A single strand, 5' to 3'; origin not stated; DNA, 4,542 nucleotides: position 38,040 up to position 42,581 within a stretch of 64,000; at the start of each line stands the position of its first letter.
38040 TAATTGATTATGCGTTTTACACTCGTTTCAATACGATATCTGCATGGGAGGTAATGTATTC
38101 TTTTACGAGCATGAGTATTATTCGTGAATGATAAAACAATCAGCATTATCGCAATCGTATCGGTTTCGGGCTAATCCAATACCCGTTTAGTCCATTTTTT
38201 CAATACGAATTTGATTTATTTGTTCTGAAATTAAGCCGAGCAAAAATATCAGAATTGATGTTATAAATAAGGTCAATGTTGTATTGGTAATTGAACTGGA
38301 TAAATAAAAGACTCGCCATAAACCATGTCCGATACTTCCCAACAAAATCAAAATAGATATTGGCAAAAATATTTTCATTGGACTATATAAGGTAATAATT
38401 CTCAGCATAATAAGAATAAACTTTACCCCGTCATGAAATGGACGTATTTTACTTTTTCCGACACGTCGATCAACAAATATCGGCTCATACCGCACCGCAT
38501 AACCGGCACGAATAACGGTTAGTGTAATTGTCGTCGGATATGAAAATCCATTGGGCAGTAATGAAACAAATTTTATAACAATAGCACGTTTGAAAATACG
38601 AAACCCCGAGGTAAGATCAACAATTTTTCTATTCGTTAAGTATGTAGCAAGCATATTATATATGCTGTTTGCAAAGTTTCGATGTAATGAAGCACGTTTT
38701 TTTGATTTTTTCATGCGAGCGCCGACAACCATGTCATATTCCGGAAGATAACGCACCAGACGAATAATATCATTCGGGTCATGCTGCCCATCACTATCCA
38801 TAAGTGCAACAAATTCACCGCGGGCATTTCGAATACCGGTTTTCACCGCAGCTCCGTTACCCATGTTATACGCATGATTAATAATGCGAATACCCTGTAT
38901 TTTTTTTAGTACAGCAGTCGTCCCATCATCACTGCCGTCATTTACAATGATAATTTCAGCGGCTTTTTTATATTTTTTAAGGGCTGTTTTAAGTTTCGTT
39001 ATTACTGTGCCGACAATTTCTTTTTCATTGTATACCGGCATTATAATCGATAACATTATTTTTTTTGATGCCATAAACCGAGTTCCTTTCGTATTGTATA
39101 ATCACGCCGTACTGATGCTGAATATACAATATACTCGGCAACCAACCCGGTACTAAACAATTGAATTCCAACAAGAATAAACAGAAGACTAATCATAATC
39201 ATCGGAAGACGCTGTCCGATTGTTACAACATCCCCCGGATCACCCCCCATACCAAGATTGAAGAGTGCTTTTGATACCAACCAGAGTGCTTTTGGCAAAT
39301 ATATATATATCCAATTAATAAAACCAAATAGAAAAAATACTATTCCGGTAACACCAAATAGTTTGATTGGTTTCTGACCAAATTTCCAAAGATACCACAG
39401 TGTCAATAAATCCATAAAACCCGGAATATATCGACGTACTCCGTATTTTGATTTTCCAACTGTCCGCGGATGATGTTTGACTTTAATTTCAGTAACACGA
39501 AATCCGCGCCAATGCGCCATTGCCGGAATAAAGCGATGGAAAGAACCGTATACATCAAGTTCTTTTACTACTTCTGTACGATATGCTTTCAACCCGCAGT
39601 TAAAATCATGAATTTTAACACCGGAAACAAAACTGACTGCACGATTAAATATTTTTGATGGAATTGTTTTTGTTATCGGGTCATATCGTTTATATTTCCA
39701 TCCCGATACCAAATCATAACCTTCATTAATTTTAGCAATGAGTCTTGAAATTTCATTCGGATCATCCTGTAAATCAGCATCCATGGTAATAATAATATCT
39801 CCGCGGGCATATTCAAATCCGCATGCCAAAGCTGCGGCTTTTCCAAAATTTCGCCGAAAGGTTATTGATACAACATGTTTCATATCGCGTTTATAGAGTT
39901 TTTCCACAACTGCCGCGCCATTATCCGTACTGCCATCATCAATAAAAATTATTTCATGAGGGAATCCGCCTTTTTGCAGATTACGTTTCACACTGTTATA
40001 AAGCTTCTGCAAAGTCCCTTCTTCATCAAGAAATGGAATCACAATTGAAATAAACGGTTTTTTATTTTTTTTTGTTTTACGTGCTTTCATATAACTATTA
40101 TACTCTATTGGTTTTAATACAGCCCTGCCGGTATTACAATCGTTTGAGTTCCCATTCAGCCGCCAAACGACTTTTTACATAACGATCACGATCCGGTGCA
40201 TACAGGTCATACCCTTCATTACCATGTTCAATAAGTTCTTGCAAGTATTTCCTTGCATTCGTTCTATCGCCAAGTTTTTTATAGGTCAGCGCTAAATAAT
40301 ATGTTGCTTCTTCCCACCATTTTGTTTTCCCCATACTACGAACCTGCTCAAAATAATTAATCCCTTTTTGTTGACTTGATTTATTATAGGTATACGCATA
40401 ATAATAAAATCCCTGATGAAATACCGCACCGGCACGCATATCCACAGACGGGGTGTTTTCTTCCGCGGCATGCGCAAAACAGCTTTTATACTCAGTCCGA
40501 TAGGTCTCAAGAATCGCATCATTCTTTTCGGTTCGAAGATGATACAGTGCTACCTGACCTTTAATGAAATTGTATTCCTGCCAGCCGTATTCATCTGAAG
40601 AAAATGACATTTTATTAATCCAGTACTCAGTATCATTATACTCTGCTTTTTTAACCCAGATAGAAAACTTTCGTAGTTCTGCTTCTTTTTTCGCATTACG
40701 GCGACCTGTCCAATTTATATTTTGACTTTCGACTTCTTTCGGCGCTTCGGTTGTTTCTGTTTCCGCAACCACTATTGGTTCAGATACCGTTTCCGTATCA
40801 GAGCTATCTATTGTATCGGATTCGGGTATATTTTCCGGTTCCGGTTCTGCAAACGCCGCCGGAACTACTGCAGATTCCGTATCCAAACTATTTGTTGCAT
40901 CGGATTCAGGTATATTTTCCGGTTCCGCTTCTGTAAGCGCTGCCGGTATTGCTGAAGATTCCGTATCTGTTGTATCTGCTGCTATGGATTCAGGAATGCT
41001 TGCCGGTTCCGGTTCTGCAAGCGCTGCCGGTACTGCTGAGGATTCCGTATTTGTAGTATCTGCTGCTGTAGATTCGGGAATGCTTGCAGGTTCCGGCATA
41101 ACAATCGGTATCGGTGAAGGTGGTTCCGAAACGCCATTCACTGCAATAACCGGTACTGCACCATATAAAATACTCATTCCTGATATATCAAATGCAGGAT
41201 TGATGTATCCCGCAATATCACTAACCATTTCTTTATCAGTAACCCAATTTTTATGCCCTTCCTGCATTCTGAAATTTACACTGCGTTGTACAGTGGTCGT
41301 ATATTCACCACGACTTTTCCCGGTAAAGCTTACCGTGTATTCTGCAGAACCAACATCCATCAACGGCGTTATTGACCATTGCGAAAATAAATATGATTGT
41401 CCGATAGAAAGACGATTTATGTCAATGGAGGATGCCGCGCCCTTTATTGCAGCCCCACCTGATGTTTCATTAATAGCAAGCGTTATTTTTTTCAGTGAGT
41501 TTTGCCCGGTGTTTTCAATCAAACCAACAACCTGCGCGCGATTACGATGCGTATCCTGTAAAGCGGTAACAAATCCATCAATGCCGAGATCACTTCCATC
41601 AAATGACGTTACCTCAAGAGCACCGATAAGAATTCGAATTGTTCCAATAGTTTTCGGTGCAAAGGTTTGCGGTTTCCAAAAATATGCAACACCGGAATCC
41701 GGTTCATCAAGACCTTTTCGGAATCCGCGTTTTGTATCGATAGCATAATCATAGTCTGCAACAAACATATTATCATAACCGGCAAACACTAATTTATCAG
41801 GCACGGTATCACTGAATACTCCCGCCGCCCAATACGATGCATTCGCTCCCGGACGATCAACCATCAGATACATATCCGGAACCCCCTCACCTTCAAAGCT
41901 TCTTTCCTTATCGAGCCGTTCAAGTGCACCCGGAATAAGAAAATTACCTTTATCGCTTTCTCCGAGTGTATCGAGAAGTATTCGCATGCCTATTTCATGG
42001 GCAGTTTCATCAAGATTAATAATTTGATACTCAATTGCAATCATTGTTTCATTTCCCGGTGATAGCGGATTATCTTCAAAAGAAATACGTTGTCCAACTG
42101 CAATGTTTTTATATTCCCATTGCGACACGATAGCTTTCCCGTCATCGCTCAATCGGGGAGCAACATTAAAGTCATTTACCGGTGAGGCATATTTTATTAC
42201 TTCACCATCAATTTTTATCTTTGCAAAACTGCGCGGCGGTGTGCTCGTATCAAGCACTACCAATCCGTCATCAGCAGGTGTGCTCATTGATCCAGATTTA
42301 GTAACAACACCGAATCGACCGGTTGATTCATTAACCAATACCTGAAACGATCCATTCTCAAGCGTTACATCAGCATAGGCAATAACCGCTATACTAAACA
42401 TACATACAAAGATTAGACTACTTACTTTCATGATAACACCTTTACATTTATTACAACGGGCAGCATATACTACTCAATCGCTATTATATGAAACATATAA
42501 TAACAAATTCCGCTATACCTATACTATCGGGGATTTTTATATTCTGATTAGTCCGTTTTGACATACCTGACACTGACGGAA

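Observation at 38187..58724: Candidate undescribed membrane-lipid/glycolipid biosynthesis and export locus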

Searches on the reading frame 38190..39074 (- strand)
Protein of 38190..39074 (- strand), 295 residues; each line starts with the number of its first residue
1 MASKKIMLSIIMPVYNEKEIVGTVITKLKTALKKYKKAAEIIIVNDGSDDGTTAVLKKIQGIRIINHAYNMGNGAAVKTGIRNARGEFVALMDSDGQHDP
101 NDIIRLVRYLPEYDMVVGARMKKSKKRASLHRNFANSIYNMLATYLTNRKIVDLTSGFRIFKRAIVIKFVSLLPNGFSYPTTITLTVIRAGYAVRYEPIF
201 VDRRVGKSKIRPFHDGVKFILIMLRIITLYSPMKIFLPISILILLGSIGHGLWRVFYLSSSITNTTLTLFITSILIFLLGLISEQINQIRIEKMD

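Call 3: search_protein_families(library=pfam, proteins=[window:38190-39074:-], max_evalue=0.01)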
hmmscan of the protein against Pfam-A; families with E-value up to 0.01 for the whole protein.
window:38190-39074:- (295 aa): 4 families
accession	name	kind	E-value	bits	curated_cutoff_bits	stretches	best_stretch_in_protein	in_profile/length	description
PF00535.33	Glycos_transf_2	-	1e-34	120.3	23.3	1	9-167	1-165/168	Glycosyl transferase family 2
PF13641.12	Glyco_tranf_2_3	-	6.2e-09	36.6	27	1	8-136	3-133/230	Glycosyltransferase like family 2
PF10111.15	Glyco_tranf_2_2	-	3.4e-06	27.2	27.3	1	9-97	1-93/276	Glycosyltransferase like family 2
PF13704.12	Glyco_tranf_2_4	-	0.0028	18.6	27.5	1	38-72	19-53/98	Glycosyl transferase family 2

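Call 5: search_protein_families(library=ncbifam, proteins=[window:38190-39074:-], max_evalue=0.001)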
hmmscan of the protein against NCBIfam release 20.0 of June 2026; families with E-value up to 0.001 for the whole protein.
window:38190-39074:- (295 aa): 24 families
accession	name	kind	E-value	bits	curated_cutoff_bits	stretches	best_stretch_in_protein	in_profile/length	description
TIGR04182.1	glyco_TIGR04182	equivalog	1.5e-31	109.9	325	1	9-294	3-290/293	S-layer glycoprotein N-glycosyltransferase AglJ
NF058614.1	PPMAGASynPpgS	equivalog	2.7e-26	92.4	370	1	10-220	4-216/226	polyprenyl-phospho-N-acetylgalactosaminyl synthase PpgS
NF047588.1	GlcsyltransPgfSStrep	equivalog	2.8e-23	82.6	500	1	7-173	2-171/308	glycosyltransferase PgfS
NF007986.1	PRK10714.1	equivalog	2.8e-23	82.4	529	1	8-248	8-240/316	undecaprenyl-phosphate 4-deoxy-4-formamido-L-arabinose transferase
NF041391.1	DPhHxTase_Halo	equivalog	2.2e-22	79.1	375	1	12-225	1-207/213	dolichyl-phosphate hexose transferase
TIGR03937.1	PgaC_IcaA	equivalog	5.4e-15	55.3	422.3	1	6-111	45-151/407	poly-beta-1,6-N-acetyl-D-glucosamine synthase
NF007482.0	PRK10073.1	equivalog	2.5e-14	53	423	1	1-106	1-106/334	glycosyltransferase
NF041875.1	EPS_EpsD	equivalog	5.5e-14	52.3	370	1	8-117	1-112/325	exopolysaccharide biosynthesis glycosyltransferase EpsD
TIGR03965.1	mycofact_glyco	equivalog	4.9e-13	48.7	280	1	8-98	76-167/467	mycofactocin biosynthesis glycosyltransferase MftF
NF047683.1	TeichurnBiosyTuaG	equivalog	5.8e-13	49.1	400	1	1-113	1-114/252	teichuronic acid biosynthesis protein TuaG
TIGR04283.1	glyco_like_mftF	equivalog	5.1e-12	45.9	182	1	8-118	1-105/221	TIGR04283 family arsenosugar biosynthesis glycosyltransferase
NF010496.0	PRK13915.1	equivalog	2e-09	37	262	1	5-99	30-131/307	glucosyl-3-phosphoglycerate synthase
NF038302.1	EPS_HpsE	equivalog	2.9e-09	36.3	300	1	8-114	3-115/307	hormogonium polysaccharide biosynthesis glycosyltransferase HpsE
NF050050.1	ProtGlycPglI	equivalog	2.6e-08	33.6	500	1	7-119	3-118/306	GalNAc(5)-diNAcBac-PP-undecaprenol beta-1,3-glucosyltransferase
TIGR03111.1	glyc2_xrt_Gpos1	hypoth_equivalog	2.1e-07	30.1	363.95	1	8-110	51-156/439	TIGR03111 family XrtG-associated glycosyltransferase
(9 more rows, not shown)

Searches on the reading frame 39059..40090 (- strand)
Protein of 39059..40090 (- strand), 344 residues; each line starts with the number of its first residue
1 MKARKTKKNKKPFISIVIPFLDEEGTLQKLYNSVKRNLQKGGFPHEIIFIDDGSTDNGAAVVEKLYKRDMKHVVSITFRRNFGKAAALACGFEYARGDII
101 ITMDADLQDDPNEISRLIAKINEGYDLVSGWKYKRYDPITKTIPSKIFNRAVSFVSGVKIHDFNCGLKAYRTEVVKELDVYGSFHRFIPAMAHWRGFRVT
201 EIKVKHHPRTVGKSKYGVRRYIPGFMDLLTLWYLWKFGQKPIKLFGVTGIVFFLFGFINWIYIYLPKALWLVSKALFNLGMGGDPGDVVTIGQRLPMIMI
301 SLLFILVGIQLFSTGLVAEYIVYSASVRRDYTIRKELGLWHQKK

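Call 3: search_protein_families(library=pfam, proteins=[window:39059-40090:-], max_evalue=0.01)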
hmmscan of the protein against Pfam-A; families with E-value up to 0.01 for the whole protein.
window:39059-40090:- (344 aa): 4 families
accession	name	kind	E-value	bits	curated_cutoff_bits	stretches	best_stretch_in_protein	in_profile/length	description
PF00535.33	Glycos_transf_2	-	4e-34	118.4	23.3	1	15-178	1-167/168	Glycosyl transferase family 2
PF10111.15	Glyco_tranf_2_2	-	1.4e-07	31.8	27.3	1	15-111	1-96/276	Glycosyltransferase like family 2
PF13704.12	Glyco_tranf_2_4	-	0.00056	20.8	27.5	1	45-106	20-81/98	Glycosyl transferase family 2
PF13506.12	Glyco_transf_21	-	0.0025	17.7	21.7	1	84-133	18-68/174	Glycosyl transferase family 21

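Call 5: search_protein_families(library=ncbifam, proteins=[window:39059-40090:-], max_evalue=0.001)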
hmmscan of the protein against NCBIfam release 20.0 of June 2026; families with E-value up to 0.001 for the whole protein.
window:39059-40090:- (344 aa): 20 families
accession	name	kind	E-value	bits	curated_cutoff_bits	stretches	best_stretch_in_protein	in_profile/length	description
NF007986.1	PRK10714.1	equivalog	2e-52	178.2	529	1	14-323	8-297/316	undecaprenyl-phosphate 4-deoxy-4-formamido-L-arabinose transferase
NF047588.1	GlcsyltransPgfSStrep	equivalog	8.9e-42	143.4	500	1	14-328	3-297/308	glycosyltransferase PgfS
TIGR04182.1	glyco_TIGR04182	equivalog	3.1e-18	66.2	325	1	14-264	2-246/293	S-layer glycoprotein N-glycosyltransferase AglJ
TIGR03937.1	PgaC_IcaA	equivalog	5.6e-16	58.5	422.3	1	3-123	36-152/407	poly-beta-1,6-N-acetyl-D-glucosamine synthase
NF041391.1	DPhHxTase_Halo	equivalog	8.6e-13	47.8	375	1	50-209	29-186/213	dolichyl-phosphate hexose transferase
NF010496.0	PRK13915.1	equivalog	1.1e-12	47.7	262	1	9-120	28-141/307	glucosyl-3-phosphoglycerate synthase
NF007482.0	PRK10073.1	equivalog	4.9e-12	45.5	423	1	8-148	2-141/334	glycosyltransferase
NF058614.1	PPMAGASynPpgS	equivalog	4.2e-11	42.7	370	1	16-201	4-191/226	polyprenyl-phospho-N-acetylgalactosaminyl synthase PpgS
TIGR04283.1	glyco_like_mftF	equivalog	3.1e-10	40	182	1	14-118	1-94/221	TIGR04283 family arsenosugar biosynthesis glycosyltransferase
NF041875.1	EPS_EpsD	equivalog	4.5e-10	39.4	370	1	14-127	1-110/325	exopolysaccharide biosynthesis glycosyltransferase EpsD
NF050050.1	ProtGlycPglI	equivalog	7.5e-10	38.7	500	1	11-130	1-117/306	GalNAc(5)-diNAcBac-PP-undecaprenol beta-1,3-glucosyltransferase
TIGR03965.1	mycofact_glyco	equivalog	1.4e-09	37.4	280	1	5-121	67-179/467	mycofactocin biosynthesis glycosyltransferase MftF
NF047683.1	TeichurnBiosyTuaG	equivalog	1.9e-08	34.3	400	1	9-119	3-109/252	teichuronic acid biosynthesis protein TuaG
TIGR04242.1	nodulat_NodC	equivalog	3.5e-08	32.8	550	1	4-123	40-158/395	chitooligosaccharide synthase NodC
NF045692.1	OglycostaseCruG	equivalog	9.6e-08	31.3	600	1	3-129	32-161/386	2'-O-glycosyltransferase CruG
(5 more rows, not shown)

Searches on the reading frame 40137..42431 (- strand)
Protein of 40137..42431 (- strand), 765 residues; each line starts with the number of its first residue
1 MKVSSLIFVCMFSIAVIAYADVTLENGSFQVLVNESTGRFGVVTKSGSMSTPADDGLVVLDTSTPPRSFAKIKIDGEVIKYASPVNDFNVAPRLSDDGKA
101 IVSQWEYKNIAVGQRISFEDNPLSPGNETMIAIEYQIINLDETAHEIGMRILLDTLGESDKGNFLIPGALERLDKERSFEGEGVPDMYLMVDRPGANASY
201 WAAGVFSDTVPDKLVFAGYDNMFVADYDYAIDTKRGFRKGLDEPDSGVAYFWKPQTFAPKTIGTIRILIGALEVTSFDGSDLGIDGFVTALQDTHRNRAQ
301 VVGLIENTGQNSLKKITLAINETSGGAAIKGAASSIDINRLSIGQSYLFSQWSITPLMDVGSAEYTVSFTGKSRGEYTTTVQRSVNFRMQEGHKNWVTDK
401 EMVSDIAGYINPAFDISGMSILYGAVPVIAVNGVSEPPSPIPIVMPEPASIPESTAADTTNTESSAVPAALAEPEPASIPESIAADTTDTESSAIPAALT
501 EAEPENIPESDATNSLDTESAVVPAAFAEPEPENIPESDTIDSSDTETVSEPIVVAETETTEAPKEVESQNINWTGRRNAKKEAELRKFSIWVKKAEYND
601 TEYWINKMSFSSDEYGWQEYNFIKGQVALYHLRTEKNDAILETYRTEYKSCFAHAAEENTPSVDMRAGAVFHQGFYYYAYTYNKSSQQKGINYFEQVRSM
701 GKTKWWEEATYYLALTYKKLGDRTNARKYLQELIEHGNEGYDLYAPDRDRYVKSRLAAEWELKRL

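Call 3: search_protein_families(library=pfam, proteins=[window:40137-42431:-], max_evalue=0.01)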
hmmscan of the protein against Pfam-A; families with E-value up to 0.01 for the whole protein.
window:40137-42431:- (765 aa): 2 families
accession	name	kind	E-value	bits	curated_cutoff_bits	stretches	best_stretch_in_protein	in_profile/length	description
PF13174.12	TPR_6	-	0.00013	22.8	26.3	1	708-735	1-28/33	Tetratricopeptide repeat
PF14853.12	Fis1_TPR_C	-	0.0011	19.5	25.3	1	708-736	2-30/53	Fis1 C-terminal tetratricopeptide repeat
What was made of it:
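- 40134..42431 (-): g03, secreted 765-aa protein with a 28-aa acidic repeat and a C-terminal TPR. TPR_6 scores 22.8 bits (call 3).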

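Call 5: search_protein_families(library=ncbifam, proteins=[window:40137-42431:-], max_evalue=0.001)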
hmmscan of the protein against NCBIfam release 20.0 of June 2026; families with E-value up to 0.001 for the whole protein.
window:40137-42431:- (765 aa): 1 family
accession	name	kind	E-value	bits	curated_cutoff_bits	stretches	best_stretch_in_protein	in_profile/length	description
TIGR03504.1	FimV_Cterm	subfamily_domain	0.00033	20.6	30.65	1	713-739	5-31/44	FimV/HubP family polar landmark protein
